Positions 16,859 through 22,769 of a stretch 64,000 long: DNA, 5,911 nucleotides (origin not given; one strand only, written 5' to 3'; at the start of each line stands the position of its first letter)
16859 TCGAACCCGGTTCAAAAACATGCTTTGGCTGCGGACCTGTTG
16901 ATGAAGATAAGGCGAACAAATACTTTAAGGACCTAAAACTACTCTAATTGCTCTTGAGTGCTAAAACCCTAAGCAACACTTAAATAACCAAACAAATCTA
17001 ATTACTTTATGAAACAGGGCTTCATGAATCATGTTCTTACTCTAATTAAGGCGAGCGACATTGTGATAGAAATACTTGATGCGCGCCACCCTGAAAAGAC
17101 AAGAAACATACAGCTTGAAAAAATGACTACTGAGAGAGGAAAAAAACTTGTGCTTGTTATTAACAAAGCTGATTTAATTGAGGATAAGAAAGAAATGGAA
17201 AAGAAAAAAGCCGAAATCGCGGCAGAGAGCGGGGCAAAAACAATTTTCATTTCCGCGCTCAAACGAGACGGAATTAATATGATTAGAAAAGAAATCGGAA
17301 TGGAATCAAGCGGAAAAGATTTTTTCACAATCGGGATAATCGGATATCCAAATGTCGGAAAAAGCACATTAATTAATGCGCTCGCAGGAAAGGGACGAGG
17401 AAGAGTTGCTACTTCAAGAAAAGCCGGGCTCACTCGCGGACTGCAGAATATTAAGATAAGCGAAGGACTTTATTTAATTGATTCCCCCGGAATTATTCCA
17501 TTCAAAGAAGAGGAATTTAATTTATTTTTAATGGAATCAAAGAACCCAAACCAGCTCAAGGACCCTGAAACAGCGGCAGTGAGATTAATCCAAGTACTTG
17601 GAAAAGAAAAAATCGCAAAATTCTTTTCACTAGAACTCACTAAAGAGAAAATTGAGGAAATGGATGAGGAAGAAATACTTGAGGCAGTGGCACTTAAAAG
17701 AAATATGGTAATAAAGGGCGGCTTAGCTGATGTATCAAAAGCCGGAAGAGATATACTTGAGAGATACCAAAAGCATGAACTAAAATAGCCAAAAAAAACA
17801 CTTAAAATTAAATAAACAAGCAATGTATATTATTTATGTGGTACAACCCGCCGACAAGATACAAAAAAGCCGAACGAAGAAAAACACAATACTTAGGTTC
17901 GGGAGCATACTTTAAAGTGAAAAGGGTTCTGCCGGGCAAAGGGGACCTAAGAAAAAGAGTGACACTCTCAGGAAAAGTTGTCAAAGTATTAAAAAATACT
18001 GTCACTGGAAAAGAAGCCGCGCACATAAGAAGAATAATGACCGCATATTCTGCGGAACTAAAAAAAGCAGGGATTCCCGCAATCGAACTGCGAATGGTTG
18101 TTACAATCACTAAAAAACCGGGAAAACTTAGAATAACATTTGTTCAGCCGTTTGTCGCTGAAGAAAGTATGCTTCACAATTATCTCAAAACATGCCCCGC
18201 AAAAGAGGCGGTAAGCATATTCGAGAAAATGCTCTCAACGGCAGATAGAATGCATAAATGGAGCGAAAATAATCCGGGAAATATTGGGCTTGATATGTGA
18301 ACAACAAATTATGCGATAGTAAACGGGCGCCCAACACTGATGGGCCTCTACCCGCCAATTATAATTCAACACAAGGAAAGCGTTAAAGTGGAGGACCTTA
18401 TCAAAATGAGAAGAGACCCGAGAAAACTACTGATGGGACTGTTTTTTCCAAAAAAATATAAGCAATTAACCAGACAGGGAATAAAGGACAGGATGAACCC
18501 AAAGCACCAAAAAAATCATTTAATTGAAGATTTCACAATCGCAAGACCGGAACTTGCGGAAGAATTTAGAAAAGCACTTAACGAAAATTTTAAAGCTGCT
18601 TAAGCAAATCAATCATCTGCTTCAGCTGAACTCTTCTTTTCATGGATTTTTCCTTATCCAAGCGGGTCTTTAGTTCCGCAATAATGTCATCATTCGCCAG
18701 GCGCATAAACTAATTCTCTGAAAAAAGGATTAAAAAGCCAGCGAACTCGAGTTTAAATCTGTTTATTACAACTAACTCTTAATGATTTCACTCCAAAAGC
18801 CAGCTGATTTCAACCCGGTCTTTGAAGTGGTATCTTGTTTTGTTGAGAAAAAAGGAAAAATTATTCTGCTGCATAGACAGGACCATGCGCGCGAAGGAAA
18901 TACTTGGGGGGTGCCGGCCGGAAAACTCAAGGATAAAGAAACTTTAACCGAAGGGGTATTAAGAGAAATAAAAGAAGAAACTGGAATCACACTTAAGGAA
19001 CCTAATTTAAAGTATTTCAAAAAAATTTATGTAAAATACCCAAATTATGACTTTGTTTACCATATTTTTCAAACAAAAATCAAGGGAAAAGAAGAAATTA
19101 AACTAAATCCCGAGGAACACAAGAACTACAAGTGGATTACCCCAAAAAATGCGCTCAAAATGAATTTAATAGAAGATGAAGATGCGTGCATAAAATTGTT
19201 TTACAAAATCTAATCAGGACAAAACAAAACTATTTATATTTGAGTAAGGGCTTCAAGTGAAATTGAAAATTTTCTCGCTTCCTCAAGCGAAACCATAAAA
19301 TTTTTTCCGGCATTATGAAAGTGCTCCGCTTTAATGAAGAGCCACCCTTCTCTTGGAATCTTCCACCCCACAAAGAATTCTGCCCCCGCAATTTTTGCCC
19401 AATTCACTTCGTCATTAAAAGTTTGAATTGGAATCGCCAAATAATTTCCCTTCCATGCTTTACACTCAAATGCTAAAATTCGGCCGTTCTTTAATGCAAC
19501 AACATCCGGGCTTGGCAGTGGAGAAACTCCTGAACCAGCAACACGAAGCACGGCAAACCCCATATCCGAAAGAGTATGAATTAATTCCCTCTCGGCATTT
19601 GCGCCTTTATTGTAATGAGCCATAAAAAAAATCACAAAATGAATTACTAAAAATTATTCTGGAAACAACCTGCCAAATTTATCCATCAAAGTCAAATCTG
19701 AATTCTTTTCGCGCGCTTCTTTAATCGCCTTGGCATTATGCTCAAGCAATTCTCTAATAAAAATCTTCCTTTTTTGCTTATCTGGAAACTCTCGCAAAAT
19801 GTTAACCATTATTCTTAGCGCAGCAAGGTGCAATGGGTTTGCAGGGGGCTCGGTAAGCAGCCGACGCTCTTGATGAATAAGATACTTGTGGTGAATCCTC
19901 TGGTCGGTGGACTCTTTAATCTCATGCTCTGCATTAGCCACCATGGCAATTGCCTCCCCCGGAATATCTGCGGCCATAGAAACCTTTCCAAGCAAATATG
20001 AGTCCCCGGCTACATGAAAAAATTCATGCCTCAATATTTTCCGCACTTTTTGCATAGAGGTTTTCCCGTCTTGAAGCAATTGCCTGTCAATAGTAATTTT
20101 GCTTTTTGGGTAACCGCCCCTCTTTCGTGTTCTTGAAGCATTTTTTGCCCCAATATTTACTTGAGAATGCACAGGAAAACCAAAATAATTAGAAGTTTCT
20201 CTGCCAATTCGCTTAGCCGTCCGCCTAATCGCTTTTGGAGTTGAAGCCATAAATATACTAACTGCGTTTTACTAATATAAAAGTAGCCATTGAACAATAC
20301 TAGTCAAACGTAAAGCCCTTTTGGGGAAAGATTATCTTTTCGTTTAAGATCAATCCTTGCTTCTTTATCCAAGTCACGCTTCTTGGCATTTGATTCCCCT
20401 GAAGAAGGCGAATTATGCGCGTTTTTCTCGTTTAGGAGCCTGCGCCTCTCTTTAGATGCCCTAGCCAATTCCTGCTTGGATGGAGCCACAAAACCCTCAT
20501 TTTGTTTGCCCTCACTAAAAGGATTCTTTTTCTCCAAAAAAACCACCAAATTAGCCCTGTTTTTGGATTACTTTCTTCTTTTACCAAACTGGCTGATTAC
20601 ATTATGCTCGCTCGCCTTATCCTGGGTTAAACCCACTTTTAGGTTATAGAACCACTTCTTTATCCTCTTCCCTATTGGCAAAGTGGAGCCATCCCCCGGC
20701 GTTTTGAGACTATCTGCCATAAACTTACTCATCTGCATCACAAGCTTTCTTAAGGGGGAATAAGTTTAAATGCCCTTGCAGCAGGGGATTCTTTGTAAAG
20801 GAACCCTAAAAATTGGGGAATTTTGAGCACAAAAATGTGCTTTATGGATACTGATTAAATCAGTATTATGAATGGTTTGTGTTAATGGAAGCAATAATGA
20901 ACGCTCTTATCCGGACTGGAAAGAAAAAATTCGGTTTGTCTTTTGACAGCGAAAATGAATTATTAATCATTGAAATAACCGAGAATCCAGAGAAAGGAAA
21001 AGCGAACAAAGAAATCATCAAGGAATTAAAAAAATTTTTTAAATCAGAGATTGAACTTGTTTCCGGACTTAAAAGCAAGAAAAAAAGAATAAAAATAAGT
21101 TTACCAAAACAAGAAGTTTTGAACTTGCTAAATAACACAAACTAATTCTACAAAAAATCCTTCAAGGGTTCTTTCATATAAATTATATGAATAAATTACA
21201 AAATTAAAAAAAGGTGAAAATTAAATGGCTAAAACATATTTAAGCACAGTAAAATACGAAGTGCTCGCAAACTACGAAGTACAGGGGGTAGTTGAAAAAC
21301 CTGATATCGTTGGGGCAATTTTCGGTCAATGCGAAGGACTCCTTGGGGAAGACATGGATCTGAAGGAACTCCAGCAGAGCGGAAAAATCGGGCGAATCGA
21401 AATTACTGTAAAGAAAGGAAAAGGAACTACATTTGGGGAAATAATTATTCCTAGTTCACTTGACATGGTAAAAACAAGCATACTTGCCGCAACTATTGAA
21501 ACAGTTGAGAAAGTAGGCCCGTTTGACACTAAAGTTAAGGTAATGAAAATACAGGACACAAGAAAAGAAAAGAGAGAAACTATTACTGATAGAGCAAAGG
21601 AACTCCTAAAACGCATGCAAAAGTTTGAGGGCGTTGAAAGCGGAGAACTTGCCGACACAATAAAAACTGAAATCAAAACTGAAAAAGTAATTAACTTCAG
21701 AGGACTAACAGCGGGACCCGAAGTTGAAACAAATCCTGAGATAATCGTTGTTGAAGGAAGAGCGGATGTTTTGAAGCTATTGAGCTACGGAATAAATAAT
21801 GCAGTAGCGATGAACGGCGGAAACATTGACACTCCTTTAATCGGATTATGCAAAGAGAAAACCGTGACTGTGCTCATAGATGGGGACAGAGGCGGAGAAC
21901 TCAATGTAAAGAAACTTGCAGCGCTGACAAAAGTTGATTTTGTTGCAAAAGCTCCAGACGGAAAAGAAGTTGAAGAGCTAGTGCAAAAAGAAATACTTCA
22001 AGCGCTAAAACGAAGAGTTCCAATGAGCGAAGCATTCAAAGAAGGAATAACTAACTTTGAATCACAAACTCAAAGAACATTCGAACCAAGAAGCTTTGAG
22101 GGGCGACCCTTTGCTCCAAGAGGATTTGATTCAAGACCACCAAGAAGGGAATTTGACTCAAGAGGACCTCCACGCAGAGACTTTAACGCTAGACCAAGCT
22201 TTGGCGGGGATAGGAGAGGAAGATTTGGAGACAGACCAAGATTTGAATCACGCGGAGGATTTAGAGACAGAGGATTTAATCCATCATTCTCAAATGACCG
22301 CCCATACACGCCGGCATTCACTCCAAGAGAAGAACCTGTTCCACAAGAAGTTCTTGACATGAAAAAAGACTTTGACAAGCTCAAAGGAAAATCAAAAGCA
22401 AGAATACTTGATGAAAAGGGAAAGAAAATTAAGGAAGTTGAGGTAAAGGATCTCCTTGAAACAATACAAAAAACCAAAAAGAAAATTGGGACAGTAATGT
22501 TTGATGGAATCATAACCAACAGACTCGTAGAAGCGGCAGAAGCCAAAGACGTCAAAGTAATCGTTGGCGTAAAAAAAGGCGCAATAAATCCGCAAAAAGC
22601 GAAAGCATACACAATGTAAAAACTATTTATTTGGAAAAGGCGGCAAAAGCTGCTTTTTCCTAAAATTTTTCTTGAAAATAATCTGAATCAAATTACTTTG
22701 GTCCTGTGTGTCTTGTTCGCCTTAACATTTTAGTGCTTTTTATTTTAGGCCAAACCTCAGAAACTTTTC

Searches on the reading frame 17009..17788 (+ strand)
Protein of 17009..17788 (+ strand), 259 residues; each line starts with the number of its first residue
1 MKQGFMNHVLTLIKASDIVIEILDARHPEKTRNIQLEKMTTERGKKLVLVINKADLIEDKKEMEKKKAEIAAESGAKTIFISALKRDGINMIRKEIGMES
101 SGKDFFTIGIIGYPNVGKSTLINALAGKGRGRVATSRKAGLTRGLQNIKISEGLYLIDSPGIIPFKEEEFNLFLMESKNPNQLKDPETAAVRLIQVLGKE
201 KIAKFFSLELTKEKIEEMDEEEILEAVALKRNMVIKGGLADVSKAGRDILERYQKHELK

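Call 61: search_protein_families(library=pfam, proteins=[window:17009-17788:+], max_evalue=0.001)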
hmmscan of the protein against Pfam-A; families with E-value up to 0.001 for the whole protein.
window:17009-17788:+ (259 aa): 7 families
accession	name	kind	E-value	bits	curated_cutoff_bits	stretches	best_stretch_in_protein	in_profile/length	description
PF01926.29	MMR_HSR1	-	6.3e-20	71.8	21.9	1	107-170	1-64/113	50S ribosome-binding GTPase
PF03193.22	RsgA_GTPase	-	1.4e-13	51.5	30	1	41-163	50-169/174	RsgA GTPase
PF02421.24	FeoB_N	-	6.6e-13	48.9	27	2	14-96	77-156/156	Ferrous iron transport protein B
PF00009.33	GTP_EFTU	-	1.2e-09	38.5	26.5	1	5-92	82-178/188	Elongation factor Tu GTP binding domain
PF00350.29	Dynamin_N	-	8.9e-06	26.3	27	0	108-156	1-46/168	Dynamin family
PF10662.15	PduV-EutP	-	3e-05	24.3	21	1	5-95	53-140/143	Ethanolamine utilisation - propanediol utilisation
PF02492.25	cobW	-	0.0003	20.9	20.7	0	15-72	114-171/180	CobW/HypB/UreG, nucleotide-binding domain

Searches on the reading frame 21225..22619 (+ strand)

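Call 25: search_protein_families(library=pfam, proteins=[window:21225-22619:+], max_evalue=0.00001)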
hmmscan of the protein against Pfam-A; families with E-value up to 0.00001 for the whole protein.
window:21225-22619:+ (464 aa): 3 families
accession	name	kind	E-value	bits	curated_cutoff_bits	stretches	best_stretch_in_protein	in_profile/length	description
PF13662.12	Toprim_4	-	8.1e-10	39.2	25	1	172-233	2-72/85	Toprim domain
PF13155.12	Toprim_2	-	1.1e-06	29.3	22.1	1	174-251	1-86/88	Toprim-like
PF01751.28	Toprim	-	3.5e-06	27.5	23.1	1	172-244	1-88/96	Toprim domain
